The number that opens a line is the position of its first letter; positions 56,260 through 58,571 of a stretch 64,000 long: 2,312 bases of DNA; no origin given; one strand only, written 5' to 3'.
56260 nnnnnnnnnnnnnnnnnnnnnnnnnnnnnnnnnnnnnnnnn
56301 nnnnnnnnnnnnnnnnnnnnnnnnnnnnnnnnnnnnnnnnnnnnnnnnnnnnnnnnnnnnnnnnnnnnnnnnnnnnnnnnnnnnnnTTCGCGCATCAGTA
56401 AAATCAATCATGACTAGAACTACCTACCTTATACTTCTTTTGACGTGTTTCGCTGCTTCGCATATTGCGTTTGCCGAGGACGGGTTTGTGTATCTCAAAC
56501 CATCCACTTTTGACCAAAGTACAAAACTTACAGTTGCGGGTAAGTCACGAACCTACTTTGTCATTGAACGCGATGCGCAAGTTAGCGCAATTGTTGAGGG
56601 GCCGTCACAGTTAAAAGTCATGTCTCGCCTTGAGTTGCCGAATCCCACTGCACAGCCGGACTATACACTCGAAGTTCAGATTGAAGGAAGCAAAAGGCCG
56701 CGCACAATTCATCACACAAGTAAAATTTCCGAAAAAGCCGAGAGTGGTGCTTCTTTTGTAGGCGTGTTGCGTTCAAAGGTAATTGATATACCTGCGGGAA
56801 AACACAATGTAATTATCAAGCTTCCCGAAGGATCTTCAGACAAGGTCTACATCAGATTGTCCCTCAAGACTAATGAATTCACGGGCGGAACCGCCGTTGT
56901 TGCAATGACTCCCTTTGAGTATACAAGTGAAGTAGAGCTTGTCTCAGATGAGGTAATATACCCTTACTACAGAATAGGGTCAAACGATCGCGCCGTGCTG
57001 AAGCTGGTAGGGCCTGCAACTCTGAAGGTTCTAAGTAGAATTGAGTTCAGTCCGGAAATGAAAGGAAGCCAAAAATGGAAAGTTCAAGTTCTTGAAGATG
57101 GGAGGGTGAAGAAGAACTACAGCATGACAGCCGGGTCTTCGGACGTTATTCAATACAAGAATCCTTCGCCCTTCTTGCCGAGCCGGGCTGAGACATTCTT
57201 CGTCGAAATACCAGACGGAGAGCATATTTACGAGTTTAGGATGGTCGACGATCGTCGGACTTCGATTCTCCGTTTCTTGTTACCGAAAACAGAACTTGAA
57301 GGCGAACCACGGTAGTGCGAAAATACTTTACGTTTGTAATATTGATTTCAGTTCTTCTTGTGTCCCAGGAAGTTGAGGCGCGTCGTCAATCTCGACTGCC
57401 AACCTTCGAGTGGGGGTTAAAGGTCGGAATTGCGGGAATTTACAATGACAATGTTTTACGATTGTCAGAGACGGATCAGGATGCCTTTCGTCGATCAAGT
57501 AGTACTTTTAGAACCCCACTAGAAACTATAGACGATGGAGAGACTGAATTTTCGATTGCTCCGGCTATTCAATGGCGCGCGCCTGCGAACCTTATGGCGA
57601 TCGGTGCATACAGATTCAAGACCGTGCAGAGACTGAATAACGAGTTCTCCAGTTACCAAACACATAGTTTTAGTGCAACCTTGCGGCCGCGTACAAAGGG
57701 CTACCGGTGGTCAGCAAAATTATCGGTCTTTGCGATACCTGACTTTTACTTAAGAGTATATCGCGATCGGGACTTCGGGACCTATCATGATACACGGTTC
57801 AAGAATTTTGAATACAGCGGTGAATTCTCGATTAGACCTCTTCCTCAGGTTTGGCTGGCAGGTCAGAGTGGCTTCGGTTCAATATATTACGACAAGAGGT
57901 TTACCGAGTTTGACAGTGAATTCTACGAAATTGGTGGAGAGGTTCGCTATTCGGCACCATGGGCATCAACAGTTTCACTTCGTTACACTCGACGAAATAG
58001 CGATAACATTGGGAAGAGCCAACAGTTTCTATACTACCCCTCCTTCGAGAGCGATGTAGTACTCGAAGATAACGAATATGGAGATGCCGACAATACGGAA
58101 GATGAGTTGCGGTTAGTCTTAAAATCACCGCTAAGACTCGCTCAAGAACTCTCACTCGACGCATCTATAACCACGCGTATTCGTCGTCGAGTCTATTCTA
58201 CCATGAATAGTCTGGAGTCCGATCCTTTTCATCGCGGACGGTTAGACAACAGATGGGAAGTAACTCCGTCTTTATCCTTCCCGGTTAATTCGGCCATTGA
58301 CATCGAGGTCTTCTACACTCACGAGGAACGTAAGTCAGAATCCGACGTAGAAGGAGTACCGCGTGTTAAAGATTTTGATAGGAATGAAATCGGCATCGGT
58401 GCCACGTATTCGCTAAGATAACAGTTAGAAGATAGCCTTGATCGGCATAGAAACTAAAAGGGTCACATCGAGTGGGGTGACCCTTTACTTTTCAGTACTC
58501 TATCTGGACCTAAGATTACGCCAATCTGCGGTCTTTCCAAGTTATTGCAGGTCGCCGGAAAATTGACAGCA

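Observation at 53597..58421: Poly-gamma-glutamate locus with canonical pgsB/pgsC but a non-CapA third gene and two secreted accessory proteins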

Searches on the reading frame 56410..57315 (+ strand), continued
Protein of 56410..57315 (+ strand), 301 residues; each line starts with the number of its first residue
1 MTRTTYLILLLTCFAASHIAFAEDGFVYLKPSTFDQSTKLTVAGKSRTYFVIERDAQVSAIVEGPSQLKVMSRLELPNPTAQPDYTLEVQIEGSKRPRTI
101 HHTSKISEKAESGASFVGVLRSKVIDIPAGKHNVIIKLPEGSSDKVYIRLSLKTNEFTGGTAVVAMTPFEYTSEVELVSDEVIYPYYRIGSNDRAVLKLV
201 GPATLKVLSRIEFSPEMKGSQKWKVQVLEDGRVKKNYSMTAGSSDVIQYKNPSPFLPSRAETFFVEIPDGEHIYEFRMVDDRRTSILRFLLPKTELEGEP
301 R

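Call 85: search_solved_structures(query=A3, max_evalue=1)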
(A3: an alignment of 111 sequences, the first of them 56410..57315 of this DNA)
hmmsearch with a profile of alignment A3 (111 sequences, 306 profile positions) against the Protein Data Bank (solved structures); distinct sequences matched with E-value up to 1: 2.
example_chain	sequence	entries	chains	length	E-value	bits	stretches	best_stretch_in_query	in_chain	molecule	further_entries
30yx_A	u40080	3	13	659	0.81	11.9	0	47-148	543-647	Distal tail protein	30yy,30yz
5hlj_A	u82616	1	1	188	0.97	11.6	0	132-174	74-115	VP24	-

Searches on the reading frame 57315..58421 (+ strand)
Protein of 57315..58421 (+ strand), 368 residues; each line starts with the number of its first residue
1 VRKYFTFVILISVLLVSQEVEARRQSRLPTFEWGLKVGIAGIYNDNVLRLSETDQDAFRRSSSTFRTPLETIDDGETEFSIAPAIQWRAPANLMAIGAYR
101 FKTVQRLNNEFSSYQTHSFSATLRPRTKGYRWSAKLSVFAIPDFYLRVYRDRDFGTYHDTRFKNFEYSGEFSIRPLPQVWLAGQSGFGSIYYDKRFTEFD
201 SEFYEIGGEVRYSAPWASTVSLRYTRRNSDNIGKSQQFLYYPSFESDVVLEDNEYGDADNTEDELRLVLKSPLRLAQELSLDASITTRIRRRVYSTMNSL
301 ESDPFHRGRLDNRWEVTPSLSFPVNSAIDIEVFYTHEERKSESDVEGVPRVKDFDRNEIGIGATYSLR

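Call 3: search_protein_families(library=ncbifam, proteins=[window:57315-58421:+], max_evalue=0.01)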
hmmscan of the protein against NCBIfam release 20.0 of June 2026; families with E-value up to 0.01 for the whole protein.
window:57315-58421:+ (368 aa): 0 families

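Call 4: search_protein_families(library=pfam, proteins=[window:57315-58421:+], max_evalue=0.1)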
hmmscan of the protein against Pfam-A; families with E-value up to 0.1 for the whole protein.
window:57315-58421:+ (368 aa): 1 family
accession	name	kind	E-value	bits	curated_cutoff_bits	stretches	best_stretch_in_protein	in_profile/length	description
PF10082.15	BBP2_2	-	0.063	12.6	23.7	0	281-362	296-373/378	Putative beta-barrel porin 2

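Call 9: find_homologous_proteins(query=window:57315-58421:+)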
Query window:57315-58421:+ (368 aa): 24 proteins with E <= 0.001 among 2144 candidates.
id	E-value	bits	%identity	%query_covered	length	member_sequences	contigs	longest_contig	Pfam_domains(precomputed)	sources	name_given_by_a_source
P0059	2.1e-243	825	100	100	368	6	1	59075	-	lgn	-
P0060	4.3e-157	541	62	95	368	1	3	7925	-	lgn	-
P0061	4.4e-151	521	60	100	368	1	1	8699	-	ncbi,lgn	-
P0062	3.4e-149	515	60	98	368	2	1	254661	-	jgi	-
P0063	7.0e-149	514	59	100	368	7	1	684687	-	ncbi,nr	ncbi:MAG: hypothetical protein IPP40_02415 [bacterium]|nr:hypothetical protein [bacterium]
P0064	3.3e-144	499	56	100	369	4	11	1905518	-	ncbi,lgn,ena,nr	ncbi:MAG: hypothetical protein KDB65_05235 [Calditrichaeota bacterium]|nr:hypothetical protein [Cald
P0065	2.2e-143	496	59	95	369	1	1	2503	-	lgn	-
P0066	1.9e-138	480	57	95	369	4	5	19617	-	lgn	-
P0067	5.7e-137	475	55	100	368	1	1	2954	-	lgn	-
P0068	2.7e-133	463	54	100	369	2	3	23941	-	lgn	-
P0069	1.0e-132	461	57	92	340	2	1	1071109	-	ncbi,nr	ncbi:MAG: hypothetical protein IPK53_16385 [bacterium]|nr:hypothetical protein [bacterium]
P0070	3.1e-132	459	56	94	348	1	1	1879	-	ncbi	-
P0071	1.2e-130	454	55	98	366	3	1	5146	-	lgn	-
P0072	9.4e-129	448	54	98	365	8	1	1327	-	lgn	-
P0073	3.2e-124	433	55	99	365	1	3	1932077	-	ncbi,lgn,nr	ncbi:MAG: hypothetical protein H6506_01375 [Calditrichaeota bacterium]|nr:hypothetical protein [Cald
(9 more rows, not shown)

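Call 31: predict_structure(alignment_id=A2)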
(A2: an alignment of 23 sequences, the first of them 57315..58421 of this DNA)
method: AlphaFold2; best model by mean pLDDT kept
length: 368 residues; sequences in the alignment: 23
mean_pLDDT: 86.1   pTM: 0.80
mean pLDDT of the five models: 86.1, 81.1, 80.9, 79.9, 76.7
residues with pLDDT >= 90: 206; 70-90: 113; 50-70: 38; < 50: 11
segments of 3 or more residues with pLDDT < 50: 22-24, 239-241
pLDDT, mean of each block of 10 residues (from residue 1): 68 62 59 94 94 88 82 96 88 89 96 96 86 96 87 77 96 94 97 82 96 92 97 66 50 66 97 76 94 86 80 97 92 97 84 94 94
secondary structure, 60 per line:
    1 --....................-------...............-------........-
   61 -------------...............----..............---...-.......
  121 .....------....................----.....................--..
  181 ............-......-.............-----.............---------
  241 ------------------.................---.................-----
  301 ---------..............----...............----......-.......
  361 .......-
elements in order: H3-22 E30-44 H52-59 E74-88 E93-106 E114-125 E132-151 E156-176 E179-192 H194-199 E201-213 E219-231 E259-275 E279-295 E310-323 E328-342 H347-352 E354-367

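Call 33: search_protein_families(alignment_id=A2, library=pfam, max_evalue=1)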
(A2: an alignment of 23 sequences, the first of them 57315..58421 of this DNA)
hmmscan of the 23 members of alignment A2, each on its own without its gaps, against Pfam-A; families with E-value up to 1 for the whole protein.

A. member 1, window:57315-58421:+ (368 aa): 1 family
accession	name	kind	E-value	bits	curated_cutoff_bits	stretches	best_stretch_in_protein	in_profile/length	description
PF10082.15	BBP2_2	-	0.063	12.6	23.7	1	281-362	296-373/378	Putative beta-barrel porin 2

B. families by the number of members that match (of 23 scanned): 6 families
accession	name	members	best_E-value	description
PF13505.12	OMP_b-brl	3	7.6e-06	Outer membrane protein beta-barrel domain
PF18406.6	DUF1281_C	1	0.043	Ferredoxin-like domain in Api92-like protein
PF10082.15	BBP2_2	1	0.063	Putative beta-barrel porin 2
PF11654.13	NCE101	1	0.2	Non-classical export protein 1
PF17354.8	DUF5382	1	0.22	Family of unknown function (DUF5382) central domain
PF13568.12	OMP_b-brl_2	1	0.38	Outer membrane protein beta-barrel domain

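Call 66: find_related_loci(query=A4, collection=metagenome_contigs, flank=8000)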
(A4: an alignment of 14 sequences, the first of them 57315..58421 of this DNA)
Query A4 (368 aa) in metagenome_contigs; peptide patterns used: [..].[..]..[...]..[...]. (x = any residue, [..] = any of these).
120 stretches matched a pattern; 71 encode a relative of the query (tblastn E <= 1e-3); 71 distinct loci.
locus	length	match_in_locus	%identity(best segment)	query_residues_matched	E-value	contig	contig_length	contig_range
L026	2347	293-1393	59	1-367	2e-162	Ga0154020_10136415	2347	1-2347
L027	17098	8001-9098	54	3-367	5e-138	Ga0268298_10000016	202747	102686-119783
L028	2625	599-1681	52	5-367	7e-132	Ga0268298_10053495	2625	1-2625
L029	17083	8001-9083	54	8-368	4e-124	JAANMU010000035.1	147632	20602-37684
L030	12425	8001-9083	54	8-368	4e-124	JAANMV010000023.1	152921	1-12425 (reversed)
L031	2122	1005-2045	47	20-367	2e-110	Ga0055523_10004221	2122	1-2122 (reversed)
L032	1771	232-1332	44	5-368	6e-105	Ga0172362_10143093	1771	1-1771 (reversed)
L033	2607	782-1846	45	15-368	1e-101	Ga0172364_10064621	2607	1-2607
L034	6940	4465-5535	43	12-368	2e-97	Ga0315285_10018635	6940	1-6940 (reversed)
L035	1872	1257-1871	45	6-208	9e-62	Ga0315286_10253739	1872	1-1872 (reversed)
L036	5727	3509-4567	30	9-367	4e-37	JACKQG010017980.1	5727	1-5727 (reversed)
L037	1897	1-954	33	44-364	8e-36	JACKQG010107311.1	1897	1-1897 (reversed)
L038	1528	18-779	33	109-368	5e-34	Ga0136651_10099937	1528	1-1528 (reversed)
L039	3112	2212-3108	31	9-311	3e-30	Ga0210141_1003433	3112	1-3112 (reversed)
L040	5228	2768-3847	24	7-368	4e-19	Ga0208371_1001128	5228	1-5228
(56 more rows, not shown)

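Call 86: search_solved_structures(query=A4, max_evalue=1)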
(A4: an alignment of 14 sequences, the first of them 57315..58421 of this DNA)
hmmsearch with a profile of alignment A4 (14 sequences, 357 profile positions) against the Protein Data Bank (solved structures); distinct sequences matched with E-value up to 1: 0.

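Call 92: fold_search(model_id=the predicted structure, library=pdb)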
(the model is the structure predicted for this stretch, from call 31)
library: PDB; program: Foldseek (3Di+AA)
matches with E <= 10: 952; with E <= 0.001: 367
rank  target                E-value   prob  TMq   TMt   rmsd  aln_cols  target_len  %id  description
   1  2x9k                  7.7e-12  1.00  0.47  0.58   7.5       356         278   13  Structure of a E.coli porin (released 2011-01-26)
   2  4v3h_B                8.3e-12  1.00  0.48  0.55   6.7       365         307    8  Crystal structure of CymA from Klebsiella oxytoca (released 2015-06-03)
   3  4v3g_A                8.3e-11  1.00  0.49  0.53   8.5       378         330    9  Crystal structure of CymA from Klebsiella oxytoca (released 2015-06-03)
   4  4d5b_B                1.4e-10  1.00  0.49  0.56   6.8       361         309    9  Crystal structure of CymA from Klebsiella oxytoca (released 2015-06-03)
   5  4d5d_A                2.0e-10  1.00  0.49  0.56   6.9       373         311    8  Crystal structure of CymA from Klebsiella oxytoca (released 2015-06-03)
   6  4v3g_B                3.4e-10  1.00  0.51  0.56   6.6       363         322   10  Crystal structure of CymA from Klebsiella oxytoca (released 2015-06-03)
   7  4v3h_A                4.1e-10  1.00  0.48  0.54   6.9       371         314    8  Crystal structure of CymA from Klebsiella oxytoca (released 2015-06-03)
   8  2qom_B                5.0e-10  1.00  0.32  0.40  12.9       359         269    9  The crystal structure of the E.coli EspP autotransporter Beta-domain. (released 2007-11-13)
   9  3kvn_X                5.4e-10  1.00  0.30  0.20  16.3       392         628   12  Crystal structure of the full-length autotransporter EstA from Pseudomonas aeruginosa (released 2010-01-26)
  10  4d51                  5.7e-10  1.00  0.48  0.54   8.1       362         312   10  Crystal structure of CymA from Klebsiella oxytoca (released 2015-06-03)
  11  2f1c                  6.9e-10  1.00  0.42  0.57   7.4       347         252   12  Crystal structure of the monomeric porin OmpG (released 2006-06-27)
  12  4d5b_A                7.4e-10  1.00  0.51  0.58   6.8       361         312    9  Crystal structure of CymA from Klebsiella oxytoca (released 2015-06-03)
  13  2wvp                  7.9e-10  1.00  0.48  0.63   5.9       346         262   12  Synthetically modified OmpG (released 2010-07-14)
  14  4y25                  1.1e-09  1.00  0.44  0.53  10.4       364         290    9  Bacterial polysaccharide outer membrane secretin (released 2016-03-16)
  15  3kvn_A                1.3e-09  1.00  0.30  0.21  16.3       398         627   12  Crystal structure of the full-length autotransporter EstA from Pseudomonas aeruginosa (released 2010-01-26)
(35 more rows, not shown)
